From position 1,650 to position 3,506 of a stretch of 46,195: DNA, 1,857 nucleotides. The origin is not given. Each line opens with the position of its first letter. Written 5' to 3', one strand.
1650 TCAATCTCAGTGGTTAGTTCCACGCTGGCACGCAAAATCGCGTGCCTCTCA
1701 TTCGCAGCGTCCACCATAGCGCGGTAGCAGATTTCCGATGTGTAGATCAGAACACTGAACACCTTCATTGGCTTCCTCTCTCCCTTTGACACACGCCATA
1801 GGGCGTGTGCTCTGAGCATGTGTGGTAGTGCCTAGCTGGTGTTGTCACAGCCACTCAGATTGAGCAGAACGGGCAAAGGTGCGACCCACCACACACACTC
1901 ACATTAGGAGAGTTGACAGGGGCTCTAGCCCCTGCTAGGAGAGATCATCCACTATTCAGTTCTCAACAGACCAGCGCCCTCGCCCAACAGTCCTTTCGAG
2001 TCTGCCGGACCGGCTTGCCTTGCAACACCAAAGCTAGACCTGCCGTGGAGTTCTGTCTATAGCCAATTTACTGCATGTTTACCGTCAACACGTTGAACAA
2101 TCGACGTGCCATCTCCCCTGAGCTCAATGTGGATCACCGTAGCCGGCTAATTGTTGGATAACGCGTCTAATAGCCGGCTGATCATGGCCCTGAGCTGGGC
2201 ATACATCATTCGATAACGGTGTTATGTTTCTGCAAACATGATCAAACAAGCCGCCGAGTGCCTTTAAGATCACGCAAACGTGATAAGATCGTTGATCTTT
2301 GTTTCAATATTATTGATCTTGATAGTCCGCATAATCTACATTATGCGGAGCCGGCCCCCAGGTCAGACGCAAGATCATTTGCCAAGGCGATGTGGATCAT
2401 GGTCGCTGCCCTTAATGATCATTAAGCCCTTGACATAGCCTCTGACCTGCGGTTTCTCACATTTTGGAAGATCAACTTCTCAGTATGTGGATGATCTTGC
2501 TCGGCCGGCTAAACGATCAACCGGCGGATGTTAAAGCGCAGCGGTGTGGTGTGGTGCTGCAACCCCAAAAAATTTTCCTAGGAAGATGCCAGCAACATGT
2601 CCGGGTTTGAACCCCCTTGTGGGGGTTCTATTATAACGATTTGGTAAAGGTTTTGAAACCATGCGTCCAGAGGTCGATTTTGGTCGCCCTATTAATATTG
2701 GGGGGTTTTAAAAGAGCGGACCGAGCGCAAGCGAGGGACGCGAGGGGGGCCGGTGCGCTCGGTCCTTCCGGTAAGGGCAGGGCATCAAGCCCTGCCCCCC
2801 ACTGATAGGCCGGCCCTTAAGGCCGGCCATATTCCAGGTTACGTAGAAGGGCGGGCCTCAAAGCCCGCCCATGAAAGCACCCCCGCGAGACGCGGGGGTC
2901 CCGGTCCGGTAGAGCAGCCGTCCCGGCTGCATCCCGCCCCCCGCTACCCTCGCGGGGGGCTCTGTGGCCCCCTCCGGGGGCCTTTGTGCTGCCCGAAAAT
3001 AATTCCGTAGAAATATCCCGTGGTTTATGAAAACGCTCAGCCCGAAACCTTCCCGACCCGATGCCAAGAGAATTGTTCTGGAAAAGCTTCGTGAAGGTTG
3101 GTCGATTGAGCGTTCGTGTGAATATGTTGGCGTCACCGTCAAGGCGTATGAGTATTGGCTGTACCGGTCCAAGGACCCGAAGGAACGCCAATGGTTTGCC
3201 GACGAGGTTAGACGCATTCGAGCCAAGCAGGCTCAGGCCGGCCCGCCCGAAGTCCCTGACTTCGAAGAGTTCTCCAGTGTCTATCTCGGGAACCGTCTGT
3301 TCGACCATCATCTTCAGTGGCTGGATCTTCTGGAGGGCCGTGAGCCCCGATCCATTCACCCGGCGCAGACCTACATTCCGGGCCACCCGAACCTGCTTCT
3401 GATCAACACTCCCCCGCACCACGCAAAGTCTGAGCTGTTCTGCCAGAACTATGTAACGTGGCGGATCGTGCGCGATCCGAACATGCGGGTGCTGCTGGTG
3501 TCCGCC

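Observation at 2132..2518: Thirteen GATC sites in 387 bp of AT-rich non-coding DNA upstream of the terminase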

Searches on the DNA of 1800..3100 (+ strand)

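Call 5: search_dna_similar(query=window:1800-3100:+, collection=phages, mode=distant, max_rows=30)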
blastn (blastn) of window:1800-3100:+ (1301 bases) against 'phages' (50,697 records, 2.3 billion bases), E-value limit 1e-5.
No match.
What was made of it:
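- Tried and rejected: A sensitive blastn of 1800-3100 against 50,697 phage records found no match (call 5).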

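Call 74: search_rna_families(source=window, start=1800, end=3050, threshold=evalue, max_evalue=1)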
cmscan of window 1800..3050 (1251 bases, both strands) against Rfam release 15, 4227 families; matches with E-value up to 1: 5.
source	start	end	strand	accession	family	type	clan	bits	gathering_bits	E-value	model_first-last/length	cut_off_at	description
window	2770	2834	+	RF02784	SorX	Gene; sRNA;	-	23.1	46.6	0.007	1-73/73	no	Singlet oxygen resistance RNA X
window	2712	2840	-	RF02354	BjrC80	Gene; sRNA;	-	21.7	80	0.12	1-162/162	no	Bradyrhizobiaceae sRNA BjrC80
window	2770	2832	-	RF02784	SorX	Gene; sRNA;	-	19.4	46.6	0.087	1-73/73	no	Singlet oxygen resistance RNA X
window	2841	2898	-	RF02837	anti-hemB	Gene; sRNA;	-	16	49.5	0.88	1-81/81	no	Burkholderia RNA 7 (anti-hemB)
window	2761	2797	-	RF01716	PhotoRC-I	Cis-reg;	-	14.4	45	0.99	1-44/44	no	PhotoRC-I RNA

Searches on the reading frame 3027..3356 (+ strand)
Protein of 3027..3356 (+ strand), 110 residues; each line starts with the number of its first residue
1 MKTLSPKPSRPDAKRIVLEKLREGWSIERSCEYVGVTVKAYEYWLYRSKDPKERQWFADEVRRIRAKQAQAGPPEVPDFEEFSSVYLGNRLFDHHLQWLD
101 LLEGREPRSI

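Call 56: search_protein_families(library=pfam, proteins=[window:3027-3338:+], max_evalue=10)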
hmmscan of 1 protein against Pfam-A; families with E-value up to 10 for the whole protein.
seq(104 aa): 3 families
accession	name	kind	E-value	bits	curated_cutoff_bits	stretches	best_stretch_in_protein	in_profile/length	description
PF19908.4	DUF6381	-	0.0075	16.4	26.6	1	47-73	27-53/62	Family of unknown function (DUF6381)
PF08281.18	Sigma70_r4_2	-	0.017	15.2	25.7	1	11-49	13-51/54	Sigma-70, region 4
PF13384.12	HTH_23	-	0.019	15.2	24.6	1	13-47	6-40/50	Homeodomain-like domain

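Call 57: search_solved_structures(query=window:3027-3338:+, max_evalue=10)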
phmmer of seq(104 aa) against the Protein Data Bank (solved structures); distinct sequences matched with E-value up to 10: 44.
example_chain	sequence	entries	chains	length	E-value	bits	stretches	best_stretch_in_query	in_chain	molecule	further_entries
6zbv_B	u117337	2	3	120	0.006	19.8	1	22-58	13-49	Sybody Sb_GlyT1#7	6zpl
7c8v_A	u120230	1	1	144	0.033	17.5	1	22-58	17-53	Synthetic nanobody SR4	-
7p77_A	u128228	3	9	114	0.08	16.2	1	22-58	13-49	sybody#15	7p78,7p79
6itc_C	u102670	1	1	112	0.081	16.2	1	22-59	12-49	Nanobody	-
8rlc_D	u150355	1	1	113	0.092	16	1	22-59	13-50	Gluebody GbEnhancer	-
8rl9_D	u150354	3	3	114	0.094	16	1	22-59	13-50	Gluebody GbEnhancer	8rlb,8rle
8ya0_C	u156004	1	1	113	0.096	16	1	22-59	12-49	Nanobody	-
8ya2_C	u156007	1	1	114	0.099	15.9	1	22-59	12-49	Nanobody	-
8xld_B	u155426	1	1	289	0.1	15.9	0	22-58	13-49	Nanobody(Staygold-S2G10)-Nanobody(Staygold-S4F1)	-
8zoy_B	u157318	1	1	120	0.11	15.8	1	22-58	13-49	Nb_BF9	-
3ogo_E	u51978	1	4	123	0.12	15.7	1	22-59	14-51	GFP-nanobody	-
3k1k_C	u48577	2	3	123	0.12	15.7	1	22-59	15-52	Enhancer | Anti-GFP Nanobody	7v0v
7mfu_B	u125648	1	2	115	0.21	14.9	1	22-58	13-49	Synthetic Nanobody #14 (Sb14)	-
9j3j_B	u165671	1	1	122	0.21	14.9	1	22-58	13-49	nanobody: B-C8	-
7mfv_B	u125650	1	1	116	0.22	14.8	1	22-58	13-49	Synthetic Nanobody #16 (Sb16)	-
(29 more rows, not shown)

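Call 61: predict_structure(protein=window:3027-3356:+)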
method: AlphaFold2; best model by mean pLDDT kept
length: 110 residues; sequences in the alignment: 1
mean_pLDDT: 68.9   pTM: 0.43
mean pLDDT of the five models: 68.9, 65.3, 59.9, 54.4, 51.0
residues with pLDDT >= 90: 0; 70-90: 61; 50-70: 43; < 50: 6
segments of 3 or more residues with pLDDT < 50: 1-5
pLDDT, mean of each block of 10 residues (from residue 1): 48 81 83 76 74 74 67 55 56 72 72
secondary structure, 60 per line:
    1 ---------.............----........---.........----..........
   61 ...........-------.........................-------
elements in order: H10-22 H27-34 H38-46 H51-71 H79-103

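Call 63: fold_search(model_id=the predicted structure, library=pdb)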
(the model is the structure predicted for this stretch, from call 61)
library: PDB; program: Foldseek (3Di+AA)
matches with E <= 10: 117; with E <= 0.001: 0
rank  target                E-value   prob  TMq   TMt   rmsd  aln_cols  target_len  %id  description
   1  2ao9_F                8.4e-01  0.20  0.27  0.27  14.6       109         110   12  Structural Genomics, The crystal structure of a Phage protein (phBC6A51) from Bacillus cereus ATCC 14579 (released 2005-09-27)
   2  2ao9_G                1.1e+00  0.14  0.26  0.27  13.9       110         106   14  Structural Genomics, The crystal structure of a Phage protein (phBC6A51) from Bacillus cereus ATCC 14579 (released 2005-09-27)
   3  2ao9_H                1.1e+00  0.13  0.25  0.24  15.2       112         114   13  Structural Genomics, The crystal structure of a Phage protein (phBC6A51) from Bacillus cereus ATCC 14579 (released 2005-09-27)
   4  2ao9_B                1.3e+00  0.14  0.26  0.26  14.8       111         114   13  Structural Genomics, The crystal structure of a Phage protein (phBC6A51) from Bacillus cereus ATCC 14579 (released 2005-09-27)
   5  2ao9_D                1.6e+00  0.11  0.25  0.25  14.4       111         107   14  Structural Genomics, The crystal structure of a Phage protein (phBC6A51) from Bacillus cereus ATCC 14579 (released 2005-09-27)
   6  5x5i_D                1.9e+00  0.11  0.27  0.19  14.3       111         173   19  The X-ray crystal structure of a TetR family transcription regulator RcdA involved in the regulation of biofilm format (released 2017-12-27)
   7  7vim_A                2.0e+00  0.23  0.27  0.43  11.2        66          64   15  The C-terminal DNA binding domain of EsrB from Edwardsiella piscicida (released 2022-09-28)
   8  3vep_D                2.1e+00  0.28  0.29  0.44   5.9        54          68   24  Crystal structure of SigD4 in complex with its negative regulator RsdA (released 2013-02-13)
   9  2ao9_A                2.3e+00  0.09  0.25  0.24  14.9       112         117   13  Structural Genomics, The crystal structure of a Phage protein (phBC6A51) from Bacillus cereus ATCC 14579 (released 2005-09-27)
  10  4zmr_A                2.6e+00  0.25  0.30  0.18   9.1        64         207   14  Structural characterization of the full-length response regulator spr1814 in complex with a phosphate analogue reveals (released 2016-04-27)
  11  8igr_A                2.6e+00  0.10  0.22  0.31  15.0        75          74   24  Cryo-EM structure of CII-dependent transcription activation complex (released 2023-05-17)
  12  3vuq_B                2.6e+00  0.06  0.24  0.19  10.9       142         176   20  Crystal structure of TTHA0167, a transcriptional regulator, TetR/AcrR family from Thermus thermophilus HB8 (released 2013-02-27)
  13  8y6u_H                2.9e+00  0.11  0.27  0.31  13.3        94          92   16  Cryo-EM structure of E.coli transcription initiation complex with transcription factor GcvA (released 2024-06-05)
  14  2ao9_I                2.9e+00  0.08  0.25  0.27  14.8       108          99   14  Structural Genomics, The crystal structure of a Phage protein (phBC6A51) from Bacillus cereus ATCC 14579 (released 2005-09-27)
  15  3vfz_B                3.1e+00  0.21  0.31  0.47   5.3        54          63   24  Crystal structure of -35 promoter binding domain of SigD of Mycobacterium tuberculosis (released 2013-02-13)
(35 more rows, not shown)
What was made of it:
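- Tried and rejected: Foldseek against PDB gave nothing significant (call 63).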

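Call 83: fold_search(model_id=the predicted structure, library=viral)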
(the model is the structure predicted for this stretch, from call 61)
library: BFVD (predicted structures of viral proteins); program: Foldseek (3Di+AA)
matches with E <= 10: 674; with E <= 0.001: 0
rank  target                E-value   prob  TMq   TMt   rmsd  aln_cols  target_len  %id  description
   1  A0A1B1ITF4            4.9e-02  0.92  0.37  0.30  12.9       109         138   17  (no name in the UniProt tables at hand)
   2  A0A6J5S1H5            7.5e-02  0.87  0.38  0.30  12.8       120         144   21  Terminase small subunit [uncultured Caudovirales phage]
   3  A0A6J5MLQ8            1.3e-01  0.85  0.36  0.32  11.6        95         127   17  Homeodomain-like domain containing protein [uncultured Caudovirales phage]
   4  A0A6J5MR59            1.3e-01  0.54  0.31  0.20  11.5       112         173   22  Transposase IS30-like HTH domain containing protein [uncultured Caudovirales phage]
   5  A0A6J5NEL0            1.4e-01  0.63  0.34  0.27  12.9       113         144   20  Uncharacterized protein [uncultured Caudovirales phage]
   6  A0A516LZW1            2.0e-01  0.75  0.37  0.30  11.9       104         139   16  (no name in the UniProt tables at hand)
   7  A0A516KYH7            2.3e-01  0.44  0.33  0.27  13.6       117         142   19  (no name in the UniProt tables at hand)
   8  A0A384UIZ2            3.1e-01  0.69  0.27  0.10  11.4        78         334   18  (no name in the UniProt tables at hand)
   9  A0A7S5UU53            3.7e-01  0.57  0.29  0.36  10.8        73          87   22  (no name in the UniProt tables at hand)
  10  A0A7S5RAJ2            3.7e-01  0.38  0.31  0.36  14.3       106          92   16  Uncharacterized protein [Rhizobium phage RHph_Y2_6]
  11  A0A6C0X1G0            4.0e-01  0.63  0.31  0.44   9.3        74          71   19  Putative terminase small subunit [Brucella phage EF4]
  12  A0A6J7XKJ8            4.0e-01  0.44  0.36  0.26  12.7       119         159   16  Uncharacterized protein [uncultured Caudovirales phage]
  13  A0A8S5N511            4.2e-01  0.44  0.29  0.39  13.8        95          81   12  Helix-turn-helix domain protein [Siphoviridae sp. ctWDo30]
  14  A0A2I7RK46            4.2e-01  0.30  0.31  0.26  15.4       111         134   18  (no name in the UniProt tables at hand)
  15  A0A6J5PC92            4.8e-01  0.35  0.34  0.28  10.6       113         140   17  Homeodomain phBC6A51-type domain-containing protein [uncultured Caudovirales phage]
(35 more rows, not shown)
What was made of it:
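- The HTH assignment is below significance thresholds (calls 56, 63, 83).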
